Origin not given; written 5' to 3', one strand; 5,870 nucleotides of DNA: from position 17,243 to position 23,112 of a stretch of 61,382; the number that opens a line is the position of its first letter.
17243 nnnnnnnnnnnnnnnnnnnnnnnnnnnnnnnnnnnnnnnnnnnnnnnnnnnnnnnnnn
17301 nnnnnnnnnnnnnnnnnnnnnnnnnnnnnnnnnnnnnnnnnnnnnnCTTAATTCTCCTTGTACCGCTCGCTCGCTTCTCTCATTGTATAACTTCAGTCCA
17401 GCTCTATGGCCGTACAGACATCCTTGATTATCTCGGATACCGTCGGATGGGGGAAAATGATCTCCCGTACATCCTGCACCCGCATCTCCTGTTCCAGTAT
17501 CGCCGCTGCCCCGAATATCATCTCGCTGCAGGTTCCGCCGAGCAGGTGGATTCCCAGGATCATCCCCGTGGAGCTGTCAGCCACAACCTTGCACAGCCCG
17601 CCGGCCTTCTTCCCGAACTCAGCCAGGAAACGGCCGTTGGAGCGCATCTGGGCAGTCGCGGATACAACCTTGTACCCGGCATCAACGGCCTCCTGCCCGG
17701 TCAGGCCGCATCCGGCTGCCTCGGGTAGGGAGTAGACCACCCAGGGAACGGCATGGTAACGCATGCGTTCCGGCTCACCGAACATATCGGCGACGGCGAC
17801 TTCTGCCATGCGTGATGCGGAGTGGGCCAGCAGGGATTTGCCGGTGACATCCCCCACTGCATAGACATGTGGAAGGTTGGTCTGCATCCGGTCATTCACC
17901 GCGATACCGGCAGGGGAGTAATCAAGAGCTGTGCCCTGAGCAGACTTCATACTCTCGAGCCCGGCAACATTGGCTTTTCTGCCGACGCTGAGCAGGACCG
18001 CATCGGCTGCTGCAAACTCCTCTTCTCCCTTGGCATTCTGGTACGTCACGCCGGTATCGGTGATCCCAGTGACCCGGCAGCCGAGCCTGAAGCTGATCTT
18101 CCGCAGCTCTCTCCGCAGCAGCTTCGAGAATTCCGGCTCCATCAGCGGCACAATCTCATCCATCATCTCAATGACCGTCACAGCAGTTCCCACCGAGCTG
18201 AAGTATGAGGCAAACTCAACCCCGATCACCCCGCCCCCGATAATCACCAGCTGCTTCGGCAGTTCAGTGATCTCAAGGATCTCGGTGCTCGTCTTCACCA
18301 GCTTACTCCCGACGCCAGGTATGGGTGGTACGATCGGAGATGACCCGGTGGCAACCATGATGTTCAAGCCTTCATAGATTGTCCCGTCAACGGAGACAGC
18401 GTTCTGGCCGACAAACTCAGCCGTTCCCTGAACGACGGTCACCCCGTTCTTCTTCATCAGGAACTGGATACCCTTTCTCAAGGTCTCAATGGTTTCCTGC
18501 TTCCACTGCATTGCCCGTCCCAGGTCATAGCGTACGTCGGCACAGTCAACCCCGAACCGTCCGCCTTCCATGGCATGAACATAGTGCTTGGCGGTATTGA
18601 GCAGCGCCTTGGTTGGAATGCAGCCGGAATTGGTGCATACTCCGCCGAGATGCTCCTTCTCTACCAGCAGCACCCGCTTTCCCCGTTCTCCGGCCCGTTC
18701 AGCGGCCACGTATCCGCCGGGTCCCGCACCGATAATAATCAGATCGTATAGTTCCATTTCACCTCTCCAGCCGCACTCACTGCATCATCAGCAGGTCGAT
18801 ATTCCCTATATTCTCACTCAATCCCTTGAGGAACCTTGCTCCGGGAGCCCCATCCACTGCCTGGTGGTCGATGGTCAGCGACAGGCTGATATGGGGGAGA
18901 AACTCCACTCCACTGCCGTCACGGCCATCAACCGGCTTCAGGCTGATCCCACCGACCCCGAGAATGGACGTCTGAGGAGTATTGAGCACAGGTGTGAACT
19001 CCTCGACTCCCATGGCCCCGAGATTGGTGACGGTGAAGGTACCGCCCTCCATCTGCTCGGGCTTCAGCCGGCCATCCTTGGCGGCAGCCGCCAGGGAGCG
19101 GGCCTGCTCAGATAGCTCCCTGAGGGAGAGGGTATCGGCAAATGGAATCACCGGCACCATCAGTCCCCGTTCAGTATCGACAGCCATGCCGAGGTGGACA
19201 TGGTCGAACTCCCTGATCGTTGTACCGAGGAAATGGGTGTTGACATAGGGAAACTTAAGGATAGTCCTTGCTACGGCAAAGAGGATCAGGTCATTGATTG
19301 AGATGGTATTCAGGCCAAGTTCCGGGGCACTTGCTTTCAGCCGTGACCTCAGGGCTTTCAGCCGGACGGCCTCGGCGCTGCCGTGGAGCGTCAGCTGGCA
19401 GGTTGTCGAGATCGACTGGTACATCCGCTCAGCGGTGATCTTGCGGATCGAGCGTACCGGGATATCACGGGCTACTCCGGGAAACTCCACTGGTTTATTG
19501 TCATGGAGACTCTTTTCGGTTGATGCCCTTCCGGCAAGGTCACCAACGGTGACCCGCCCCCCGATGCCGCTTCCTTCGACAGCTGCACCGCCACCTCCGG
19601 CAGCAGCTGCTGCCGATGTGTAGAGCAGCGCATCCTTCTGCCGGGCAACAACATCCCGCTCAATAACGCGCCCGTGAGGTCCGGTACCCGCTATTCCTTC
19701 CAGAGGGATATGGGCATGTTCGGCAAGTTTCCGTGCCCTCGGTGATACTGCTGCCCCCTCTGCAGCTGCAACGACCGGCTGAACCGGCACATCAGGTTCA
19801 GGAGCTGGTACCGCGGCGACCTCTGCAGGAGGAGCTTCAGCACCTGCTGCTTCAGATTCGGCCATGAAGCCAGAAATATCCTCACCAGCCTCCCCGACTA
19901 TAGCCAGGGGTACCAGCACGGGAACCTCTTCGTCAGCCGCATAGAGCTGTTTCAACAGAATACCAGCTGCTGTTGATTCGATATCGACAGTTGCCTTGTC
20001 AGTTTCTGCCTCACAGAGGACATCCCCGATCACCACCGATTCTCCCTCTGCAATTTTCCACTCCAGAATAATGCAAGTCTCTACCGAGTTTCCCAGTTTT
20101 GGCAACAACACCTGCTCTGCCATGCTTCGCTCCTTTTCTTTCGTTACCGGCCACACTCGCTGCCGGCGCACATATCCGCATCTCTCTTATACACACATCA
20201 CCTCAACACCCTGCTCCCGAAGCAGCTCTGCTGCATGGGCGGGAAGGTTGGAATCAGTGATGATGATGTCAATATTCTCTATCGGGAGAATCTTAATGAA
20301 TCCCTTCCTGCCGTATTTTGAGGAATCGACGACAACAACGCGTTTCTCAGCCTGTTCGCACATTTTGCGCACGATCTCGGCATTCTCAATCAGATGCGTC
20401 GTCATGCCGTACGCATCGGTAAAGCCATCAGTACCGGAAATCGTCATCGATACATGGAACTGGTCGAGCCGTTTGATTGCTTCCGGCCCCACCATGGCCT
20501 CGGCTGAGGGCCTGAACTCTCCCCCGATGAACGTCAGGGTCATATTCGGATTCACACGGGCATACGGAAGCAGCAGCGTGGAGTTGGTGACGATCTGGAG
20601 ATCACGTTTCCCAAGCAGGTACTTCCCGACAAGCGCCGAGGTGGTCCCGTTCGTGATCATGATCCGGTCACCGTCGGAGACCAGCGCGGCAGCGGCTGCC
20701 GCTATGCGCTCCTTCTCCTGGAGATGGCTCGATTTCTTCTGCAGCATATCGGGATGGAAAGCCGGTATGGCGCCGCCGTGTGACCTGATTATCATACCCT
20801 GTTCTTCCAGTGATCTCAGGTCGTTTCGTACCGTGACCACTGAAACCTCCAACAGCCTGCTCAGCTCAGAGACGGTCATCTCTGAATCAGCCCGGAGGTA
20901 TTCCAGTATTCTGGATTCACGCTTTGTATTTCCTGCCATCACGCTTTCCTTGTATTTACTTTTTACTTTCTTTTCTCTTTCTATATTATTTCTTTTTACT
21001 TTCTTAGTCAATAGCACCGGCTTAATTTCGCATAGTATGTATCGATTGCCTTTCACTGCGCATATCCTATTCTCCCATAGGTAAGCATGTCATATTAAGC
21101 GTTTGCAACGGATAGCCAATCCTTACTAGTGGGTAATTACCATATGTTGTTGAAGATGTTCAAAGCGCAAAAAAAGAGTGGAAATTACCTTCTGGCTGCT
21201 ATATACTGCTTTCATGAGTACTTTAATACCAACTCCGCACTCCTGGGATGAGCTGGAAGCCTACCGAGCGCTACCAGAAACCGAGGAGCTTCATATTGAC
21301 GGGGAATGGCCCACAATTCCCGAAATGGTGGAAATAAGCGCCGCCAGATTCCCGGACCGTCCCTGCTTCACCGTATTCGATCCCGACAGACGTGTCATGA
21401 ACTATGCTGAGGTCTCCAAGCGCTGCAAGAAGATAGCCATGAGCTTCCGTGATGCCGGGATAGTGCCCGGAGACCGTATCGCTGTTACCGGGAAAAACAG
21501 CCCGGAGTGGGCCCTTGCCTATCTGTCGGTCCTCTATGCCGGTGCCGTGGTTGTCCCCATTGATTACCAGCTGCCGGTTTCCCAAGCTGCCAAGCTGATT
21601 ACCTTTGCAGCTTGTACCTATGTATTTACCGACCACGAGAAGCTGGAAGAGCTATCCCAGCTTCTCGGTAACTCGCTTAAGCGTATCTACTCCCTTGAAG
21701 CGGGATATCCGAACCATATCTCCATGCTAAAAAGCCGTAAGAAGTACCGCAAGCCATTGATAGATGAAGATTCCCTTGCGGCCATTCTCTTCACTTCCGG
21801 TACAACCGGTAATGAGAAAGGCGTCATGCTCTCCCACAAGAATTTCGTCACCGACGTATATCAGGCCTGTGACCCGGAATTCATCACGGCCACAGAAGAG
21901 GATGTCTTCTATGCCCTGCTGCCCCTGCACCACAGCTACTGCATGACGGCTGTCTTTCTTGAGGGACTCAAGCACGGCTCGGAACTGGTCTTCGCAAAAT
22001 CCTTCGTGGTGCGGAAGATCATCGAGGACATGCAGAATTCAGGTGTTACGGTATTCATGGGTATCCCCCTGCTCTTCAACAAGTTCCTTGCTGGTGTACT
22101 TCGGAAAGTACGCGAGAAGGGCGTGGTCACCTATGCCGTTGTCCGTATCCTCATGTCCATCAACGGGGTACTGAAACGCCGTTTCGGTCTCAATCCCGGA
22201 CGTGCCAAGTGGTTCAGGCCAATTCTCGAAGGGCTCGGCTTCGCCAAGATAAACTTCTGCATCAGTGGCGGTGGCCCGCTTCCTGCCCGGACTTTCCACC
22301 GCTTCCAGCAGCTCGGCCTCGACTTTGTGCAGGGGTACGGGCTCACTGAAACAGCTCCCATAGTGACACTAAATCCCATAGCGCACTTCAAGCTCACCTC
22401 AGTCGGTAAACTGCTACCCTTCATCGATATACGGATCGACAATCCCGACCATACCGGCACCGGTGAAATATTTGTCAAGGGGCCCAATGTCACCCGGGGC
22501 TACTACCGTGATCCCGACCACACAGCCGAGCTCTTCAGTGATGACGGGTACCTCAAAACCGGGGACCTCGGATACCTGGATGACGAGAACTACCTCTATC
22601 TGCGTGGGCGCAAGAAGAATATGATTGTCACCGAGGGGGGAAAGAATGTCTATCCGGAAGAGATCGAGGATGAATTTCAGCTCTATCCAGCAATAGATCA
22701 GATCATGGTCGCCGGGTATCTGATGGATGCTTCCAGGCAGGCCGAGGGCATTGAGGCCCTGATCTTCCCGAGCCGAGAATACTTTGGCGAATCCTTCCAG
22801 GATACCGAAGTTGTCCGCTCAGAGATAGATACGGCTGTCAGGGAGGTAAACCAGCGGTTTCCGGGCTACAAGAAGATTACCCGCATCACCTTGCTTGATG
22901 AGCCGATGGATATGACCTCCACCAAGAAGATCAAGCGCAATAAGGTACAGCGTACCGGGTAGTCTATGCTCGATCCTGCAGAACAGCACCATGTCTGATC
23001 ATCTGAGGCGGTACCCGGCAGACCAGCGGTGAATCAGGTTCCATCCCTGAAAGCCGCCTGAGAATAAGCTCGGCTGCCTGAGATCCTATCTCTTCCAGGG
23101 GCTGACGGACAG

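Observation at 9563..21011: DeoR-headed eight-gene operon joins a rhamnulokinase, a sorbose-pathway-like reductase/dehydrogenase pair, a PHP phosphoesterase and a fused-E1/E3/E2 acetoin-type dehydrogenase complex: candidate undescribed 6-deoxyhexose-to-acetyl-CoA route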

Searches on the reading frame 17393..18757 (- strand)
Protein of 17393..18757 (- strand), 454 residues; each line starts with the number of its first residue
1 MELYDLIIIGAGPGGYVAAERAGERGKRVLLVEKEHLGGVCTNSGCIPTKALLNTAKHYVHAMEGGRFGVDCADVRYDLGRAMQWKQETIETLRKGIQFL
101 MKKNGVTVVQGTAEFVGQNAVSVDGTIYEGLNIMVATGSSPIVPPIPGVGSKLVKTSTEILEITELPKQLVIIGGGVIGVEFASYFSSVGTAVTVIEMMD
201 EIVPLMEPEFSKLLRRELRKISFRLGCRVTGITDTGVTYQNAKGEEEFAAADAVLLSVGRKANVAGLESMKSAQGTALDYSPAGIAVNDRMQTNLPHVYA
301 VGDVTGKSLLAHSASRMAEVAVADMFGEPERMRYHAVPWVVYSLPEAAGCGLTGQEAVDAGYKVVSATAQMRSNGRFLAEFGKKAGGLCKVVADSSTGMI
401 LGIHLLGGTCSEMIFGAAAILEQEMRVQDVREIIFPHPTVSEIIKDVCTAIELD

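Call 3: search_protein_families(library=pfam, proteins=[window:17393-18757:-])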
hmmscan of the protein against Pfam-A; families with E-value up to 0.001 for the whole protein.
window:17393-18757:- (454 aa): 11 families
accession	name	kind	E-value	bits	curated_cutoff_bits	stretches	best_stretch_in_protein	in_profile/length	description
PF07992.20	Pyr_redox_2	-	7e-68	229.6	26.1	1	4-318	1-291/291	Pyridine nucleotide-disulphide oxidoreductase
PF02852.28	Pyr_redox_dim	-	6.7e-25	87.9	25.3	1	337-446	1-108/110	Pyridine nucleotide-disulphide oxidoreductase, dimerisation domain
PF00070.33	Pyr_redox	-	7.3e-20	71.7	22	1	170-236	2-70/82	Pyridine nucleotide-disulphide oxidoreductase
PF13738.12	Pyr_redox_3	-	2.9e-13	50.2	30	1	118-302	113-305/305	Pyridine nucleotide-disulphide oxidoreductase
PF12831.13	FAD_oxidored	-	3.4e-09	36.9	27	1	5-112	1-109/416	FAD dependent oxidoreductase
PF13450.12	NAD_binding_8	-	4.1e-09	37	21.9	1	8-44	1-38/68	NAD(P)-binding Rossmann-like domain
PF01266.30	DAO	-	1.9e-07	31.4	27.9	0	5-109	1-92/353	FAD dependent oxidoreductase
PF01134.28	GIDA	-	2.1e-07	30.8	22.1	1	5-139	1-150/391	Glucose inhibited division protein A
PF03486.20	HI0933_like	-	9.6e-07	28.9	50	1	5-36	2-33/244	HI0933-like protein Rossmann domain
PF00890.30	FAD_binding_2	-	1.1e-06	28.6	20.4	1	5-38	1-35/414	FAD binding domain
PF01494.25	FAD_binding_3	-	0.00019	21.2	22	0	5-35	3-33/349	FAD binding domain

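Call 4: search_protein_families(library=ncbifam, proteins=[window:17393-18757:-])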
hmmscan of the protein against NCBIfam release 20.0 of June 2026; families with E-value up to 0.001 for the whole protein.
window:17393-18757:- (454 aa): 81 families (the best 25 are shown)
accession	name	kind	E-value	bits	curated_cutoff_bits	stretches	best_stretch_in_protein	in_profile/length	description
TIGR01350.1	lipoamide_DH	equivalog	1.2e-136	456.2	408.8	1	4-450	2-453/461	dihydrolipoyl dehydrogenase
TIGR02053.1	MerA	equivalog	2.8e-89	300.3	454.45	1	4-446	1-448/465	mercury(II) reductase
NF004945.0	PRK06292.2-3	equivalog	1.9e-84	284.2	494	1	1-449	1-450/457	dihydrolipoyl dehydrogenase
NF004991.0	PRK06370.1-3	subfamily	4.3e-83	279.6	620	1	2-449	34-485/509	FAD-containing oxidoreductase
NF004947.0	PRK06292.2-5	equivalog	5.4e-81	272.9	592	1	1-446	1-453/474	dihydrolipoyl dehydrogenase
NF004943.0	PRK06292.2-1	equivalog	6.2e-80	269.2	432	1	2-447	2-451/456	dihydrolipoyl dehydrogenase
NF003585.0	PRK05249.1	equivalog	8.7e-79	265.3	465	1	3-444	6-450/464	Si-specific NAD(P)(+) transhydrogenase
NF004992.0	PRK06370.1-4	equivalog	3.3e-78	263.2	629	1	2-449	3-453/459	FAD-containing oxidoreductase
NF004776.0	PRK06116.1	equivalog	2.4e-76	257.6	480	1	3-442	4-444/450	glutathione-disulfide reductase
NF041853.1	hythiocyan_redase_MerA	equivalog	2.4e-69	234.3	650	1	1-447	1-437/440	hypothiocyanous acid reductase MerA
NF005884.0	PRK07846.1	equivalog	8.7e-68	229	501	1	1-448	1-448/454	mycothione reductase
NF004946.0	PRK06292.2-4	subfamily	1.2e-67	228.8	634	1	1-446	1-465/487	dihydrolipoyl dehydrogenase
TIGR01424.1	gluta_reduc_2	equivalog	2.9e-66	223.9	606.05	1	4-442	3-440/446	glutathione-disulfide reductase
NF005572.0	PRK07251.1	equivalog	4.1e-63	213.6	537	1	1-448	1-436/438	FAD-containing oxidoreductase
TIGR01421.1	gluta_reduc_1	equivalog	6.5e-63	213.5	556.15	1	4-442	3-444/450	glutathione-disulfide reductase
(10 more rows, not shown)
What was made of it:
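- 17393..18757 (-): E3 dihydrolipoyl dehydrogenase. Call 4: TIGR01350, 456 bits, above the 408.8 cut-off.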

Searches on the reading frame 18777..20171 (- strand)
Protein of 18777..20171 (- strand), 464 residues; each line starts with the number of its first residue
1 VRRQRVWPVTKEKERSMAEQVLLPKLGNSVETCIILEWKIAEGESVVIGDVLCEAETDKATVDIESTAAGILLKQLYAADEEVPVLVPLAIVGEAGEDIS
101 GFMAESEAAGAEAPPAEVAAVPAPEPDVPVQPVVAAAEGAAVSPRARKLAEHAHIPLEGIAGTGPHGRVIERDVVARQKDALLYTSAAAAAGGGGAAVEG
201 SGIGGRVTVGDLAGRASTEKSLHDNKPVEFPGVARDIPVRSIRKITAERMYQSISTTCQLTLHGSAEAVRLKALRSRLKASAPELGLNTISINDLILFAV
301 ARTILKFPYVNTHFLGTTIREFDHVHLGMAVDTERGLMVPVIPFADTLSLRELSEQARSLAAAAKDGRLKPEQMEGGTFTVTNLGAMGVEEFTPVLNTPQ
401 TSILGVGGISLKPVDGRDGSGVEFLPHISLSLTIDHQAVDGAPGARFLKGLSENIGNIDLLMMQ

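Call 3: search_protein_families(library=pfam, proteins=[window:18777-20171:-])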
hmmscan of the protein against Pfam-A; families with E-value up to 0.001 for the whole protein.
window:18777-20171:- (464 aa): 3 families
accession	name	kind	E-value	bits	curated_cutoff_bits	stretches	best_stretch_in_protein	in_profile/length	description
PF00198.28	2-oxoacid_dh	-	7.7e-65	219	23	1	235-463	5-232/232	2-oxoacid dehydrogenases acyltransferase (catalytic domain)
PF02817.22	E3_binding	-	1.5e-13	51.1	23.7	1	142-174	3-35/36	e3 binding domain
PF00364.28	Biotin_lipoyl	-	1.8e-11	44.1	22.1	1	20-85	2-66/73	Biotin-requiring enzyme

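Call 4: search_protein_families(library=ncbifam, proteins=[window:18777-20171:-])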
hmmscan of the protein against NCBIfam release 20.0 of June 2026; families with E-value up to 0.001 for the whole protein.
window:18777-20171:- (464 aa): 11 families
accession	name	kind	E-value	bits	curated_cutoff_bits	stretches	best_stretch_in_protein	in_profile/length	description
TIGR01349.1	PDHac_trf_mito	equivalog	1.2e-82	278.4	445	1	21-457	2-431/437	pyruvate dehydrogenase complex dihydrolipoamide acetyltransferase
NF008814.0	PRK11854.1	equivalog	6.6e-71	239.5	722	1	13-463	202-637/637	pyruvate dehydrogenase complex dihydrolipoyllysine-residue acetyltransferase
TIGR02927.1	SucB_Actino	equivalog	4.1e-61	207.5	423.45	2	107-453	233-566/579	2-oxoglutarate dehydrogenase, E2 component, dihydrolipoamide succinyltransferase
NF004309.0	PRK05704.1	equivalog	3.2e-57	194.7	449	1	18-463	2-406/408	2-oxoglutarate dehydrogenase complex dihydrolipoyllysine-residue succinyltransferase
TIGR01348.1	PDHac_trf_long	equivalog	4e-55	187.5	552.1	2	232-463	355-587/587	dihydrolipoyllysine-residue acetyltransferase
TIGR01347.1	sucB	equivalog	3.7e-53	181.2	378.65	2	234-463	175-402/404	dihydrolipoyllysine-residue succinyltransferase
NF011416.0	PRK14843.1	equivalog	4.6e-49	167.2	429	1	141-457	50-341/347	dihydrolipoamide acetyltransferase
NF008815.0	PRK11857.1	equivalog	1.7e-36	126.2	378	1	141-455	5-299/308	dihydrolipoamide acetyltransferase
NF011457.0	PRK14875.1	equivalog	6.8e-19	68.1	307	1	17-179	2-127/372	acetoin dehydrogenase dihydrolipoyllysine-residue acetyltransferase subunit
NF008907.0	PRK12270.1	equivalog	8.2e-19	66.9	878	1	227-454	121-360/1241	multifunctional oxoglutarate decarboxylase/oxoglutarate dehydrogenase thiamine pyrophosphate-binding subunit/dihydrolipoyllysine-residue suc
NF008854.0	PRK11892.1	equivalog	1.8e-13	50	454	1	17-123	1-107/464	pyruvate dehydrogenase complex E1 component subunit beta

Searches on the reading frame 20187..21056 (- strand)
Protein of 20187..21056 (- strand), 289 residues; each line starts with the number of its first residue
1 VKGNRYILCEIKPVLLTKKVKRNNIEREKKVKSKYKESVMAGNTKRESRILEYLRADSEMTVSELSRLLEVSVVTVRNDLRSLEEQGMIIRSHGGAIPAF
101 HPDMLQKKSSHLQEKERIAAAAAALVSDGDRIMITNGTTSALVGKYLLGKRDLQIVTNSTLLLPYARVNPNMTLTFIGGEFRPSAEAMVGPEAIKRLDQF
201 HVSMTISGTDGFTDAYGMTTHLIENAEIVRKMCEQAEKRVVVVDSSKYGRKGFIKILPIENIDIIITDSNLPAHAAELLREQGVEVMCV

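Call 3: search_protein_families(library=pfam, proteins=[window:20187-21056:-])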
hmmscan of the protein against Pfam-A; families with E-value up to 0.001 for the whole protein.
window:20187-21056:- (289 aa): 13 families
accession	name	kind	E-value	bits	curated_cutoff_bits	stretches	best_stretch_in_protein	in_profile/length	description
PF00455.28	DeoRC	-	1.1e-45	155.8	31.8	1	111-269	2-160/160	DeoR C terminal sensor domain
PF08220.18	HTH_DeoR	-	5.2e-16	58.6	21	1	46-97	1-52/57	DeoR-like helix-turn-helix domain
PF08279.18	HTH_11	-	2.1e-10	40.8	25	1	46-95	1-51/55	HTH domain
PF12840.13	HTH_20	-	5.9e-08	33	27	1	49-89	8-48/51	Helix-turn-helix domain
PF01022.26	HTH_5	-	1.1e-07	32.1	22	1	48-89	5-45/47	Bacterial regulatory protein, arsR family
PF13412.12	HTH_24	-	8e-06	25.8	21.9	1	47-89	5-47/48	Winged helix-turn-helix DNA-binding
PF00392.27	GntR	-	2e-05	24.6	27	1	54-96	18-61/64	Bacterial regulatory proteins, gntR family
PF25212.1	HVO_A0114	-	4.2e-05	23.7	27.6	1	44-96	21-73/84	HVO_A0114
PF01978.25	TrmB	-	8.1e-05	22.8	25.6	1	44-95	7-58/68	Sugar-specific transcriptional regulator TrmB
PF12802.13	MarR_2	-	0.00013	22.5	27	1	46-91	6-52/61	MarR family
PF08280.17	HTH_Mga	-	0.00022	21.6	23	1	45-84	5-44/59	M protein trans-acting positive regulator (MGA) HTH domain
PF09339.16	HTH_IclR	-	0.00024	21.2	22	1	49-89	7-48/52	IclR helix-turn-helix domain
PF01047.28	MarR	-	0.00027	21.2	24.6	0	46-93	4-51/59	MarR family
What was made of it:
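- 20187..20939 (-): DeoR-family regulator (about 251 aa from ATG 20939; the ORF extends to 21056). Call 3: HTH_DeoR plus DeoRC.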

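Call 4: search_protein_families(library=ncbifam, proteins=[window:20187-21056:-])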
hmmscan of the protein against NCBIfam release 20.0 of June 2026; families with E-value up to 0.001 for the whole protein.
window:20187-21056:- (289 aa): 16 families
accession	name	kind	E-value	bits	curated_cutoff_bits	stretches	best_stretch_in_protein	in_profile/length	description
NF040755.1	AgaR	equivalog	1e-56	192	260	1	41-289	2-256/256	transcriptional repressor AgaR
NF007316.0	PRK09802.1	equivalog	3.6e-49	167.4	351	1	36-289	8-267/269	DeoR family transcriptional regulator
NF041397.1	TranRegGlpR_Halo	equivalog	1.3e-48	165.8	300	1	45-287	5-250/253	HTH-type transcriptional regulator GlpR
NF007753.1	PRK10434.1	equivalog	6e-46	157.1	350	1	44-289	4-253/253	glucitol operon DNA-binding transcriptional repressor SrlR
NF040887.2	trans_reg_YciT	exception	2.5e-39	135.4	450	1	46-287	4-244/246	DNA-binding transcriptional regulator YciT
NF010034.0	PRK13509.1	equivalog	4.3e-36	124.6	244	1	44-289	4-251/251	HTH-type transcriptional regulator UlaR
NF008154.0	PRK10906.1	equivalog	6.8e-31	107.5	331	1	43-285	3-248/252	DeoR/GlpR family transcriptional regulator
NF040890.1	trans_reg_YgbI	equivalog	1.4e-30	106.6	400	1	45-287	5-250/253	DNA-binding transcriptional repressor YgbI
NF007720.0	PRK10411.1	equivalog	5.7e-20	71.7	259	1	44-272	3-236/243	L-fucose operon activator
NF007961.0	PRK10681.1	equivalog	6.5e-20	71.6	244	1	45-288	4-252/252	DNA-binding transcriptional repressor DeoR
TIGR01884.1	cas_HTH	subfamily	1.2e-06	28.1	60.2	1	15-90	110-187/202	CRISPR-associated CARF protein Csa3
NF033788.1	HTH_metalloreg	subfamily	6.9e-06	25.8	55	1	49-92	15-58/77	metalloregulator ArsR/SmtB family transcription factor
NF053736.1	AcpB_EbpR_MafR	subfamily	3.1e-05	23.4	130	1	42-87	3-49/481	AcpB/EbpR/MafR family transcriptional regulator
NF041395.1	TranRegLrpA1_Halo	equivalog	0.00016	21.7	250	1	46-90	6-50/142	HTH-type transcriptional regulator LrpA1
TIGR03020.2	EpsA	equivalog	0.00049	19.8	170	1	5-82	153-228/247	XrtB/PEP-CTERM-associated transcriptional regulator EpsA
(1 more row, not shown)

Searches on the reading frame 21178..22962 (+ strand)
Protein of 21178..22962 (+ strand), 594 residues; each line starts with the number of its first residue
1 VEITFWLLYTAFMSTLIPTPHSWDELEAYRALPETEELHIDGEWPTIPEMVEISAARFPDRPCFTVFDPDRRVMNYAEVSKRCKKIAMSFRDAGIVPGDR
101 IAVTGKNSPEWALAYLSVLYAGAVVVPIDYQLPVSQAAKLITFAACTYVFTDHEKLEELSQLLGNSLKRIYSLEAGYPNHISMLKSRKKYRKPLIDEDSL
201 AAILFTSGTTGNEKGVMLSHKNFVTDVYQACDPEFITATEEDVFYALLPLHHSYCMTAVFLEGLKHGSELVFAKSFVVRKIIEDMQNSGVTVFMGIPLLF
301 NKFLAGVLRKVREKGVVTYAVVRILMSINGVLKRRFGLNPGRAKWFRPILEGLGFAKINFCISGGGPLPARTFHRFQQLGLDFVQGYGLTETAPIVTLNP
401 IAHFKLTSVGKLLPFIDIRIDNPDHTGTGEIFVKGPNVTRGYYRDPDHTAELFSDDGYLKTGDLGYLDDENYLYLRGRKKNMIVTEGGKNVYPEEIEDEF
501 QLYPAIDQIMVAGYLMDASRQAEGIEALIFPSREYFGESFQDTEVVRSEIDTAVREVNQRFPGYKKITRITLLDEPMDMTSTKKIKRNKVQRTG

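Call 5: search_protein_families(library=ncbifam, proteins=[window:21178-22962:+], max_evalue=0.00001)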
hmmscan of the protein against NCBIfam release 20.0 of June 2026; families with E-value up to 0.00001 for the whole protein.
window:21178-22962:+ (594 aa): 101 families (the best 25 are shown)
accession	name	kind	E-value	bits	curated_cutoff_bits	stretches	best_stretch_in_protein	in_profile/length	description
NF004837.0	PRK06187.1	subfamily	2.4e-87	293.4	476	2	46-304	9-275/531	long-chain-fatty-acid--CoA ligase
NF005702.0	PRK07514.1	subfamily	4.1e-67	226.7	558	2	356-513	270-433/506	malonyl-CoA synthase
NF004114.0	PRK05605.1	equivalog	1.3e-66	225.1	766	3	353-591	335-566/575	long-chain-fatty-acid--CoA ligase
NF005801.1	PRK07656.1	equivalog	6e-65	219.8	657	2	46-311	2-275/500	FadD3 family acyl-CoA ligase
TIGR01923.1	menE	equivalog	1.2e-61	209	330.15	2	362-513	230-381/442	o-succinylbenzoate--CoA ligase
NF002966.0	PRK03640.1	equivalog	2.9e-60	204.3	556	2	361-514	259-416/483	o-succinylbenzoate--CoA ligase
NF006181.0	PRK08314.1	subfamily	3.4e-59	200.6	705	3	355-540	318-510/563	long-chain-fatty-acid--CoA ligase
NF052269.1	Staph_lig_FadD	equivalog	6.6e-59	199.6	650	2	355-592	264-491/499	long-chain-fatty-acid--CoA ligase FadD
NF005307.0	PRK06839.1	equivalog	4.5e-54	183.9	748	2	356-514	264-427/496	o-succinylbenzoate--CoA ligase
NF006182.0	PRK08316.1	subfamily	5e-54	183.7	663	2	46-298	12-269/523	fatty acyl-CoA synthetase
NF009233.0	PRK12583.1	subfamily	5.1e-53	180.3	832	3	364-530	325-498/558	fatty acid CoA ligase family protein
NF004229.0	PRK05677.1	subfamily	1.1e-52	179.3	879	3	352-529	322-502/563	long-chain-fatty-acid--CoA ligase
NF005714.0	PRK07529.1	subfamily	7.7e-52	176.5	632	2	358-509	340-504/640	acyl-CoA synthetase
NF006523.0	PRK08974.1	equivalog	9.5e-52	175.9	884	2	352-520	321-494/561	long-chain-fatty-acid--CoA ligase FadD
NF005220.0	PRK06710.1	equivalog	2e-51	174.8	1116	2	347-513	314-486/563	long-chain-fatty-acid--CoA ligase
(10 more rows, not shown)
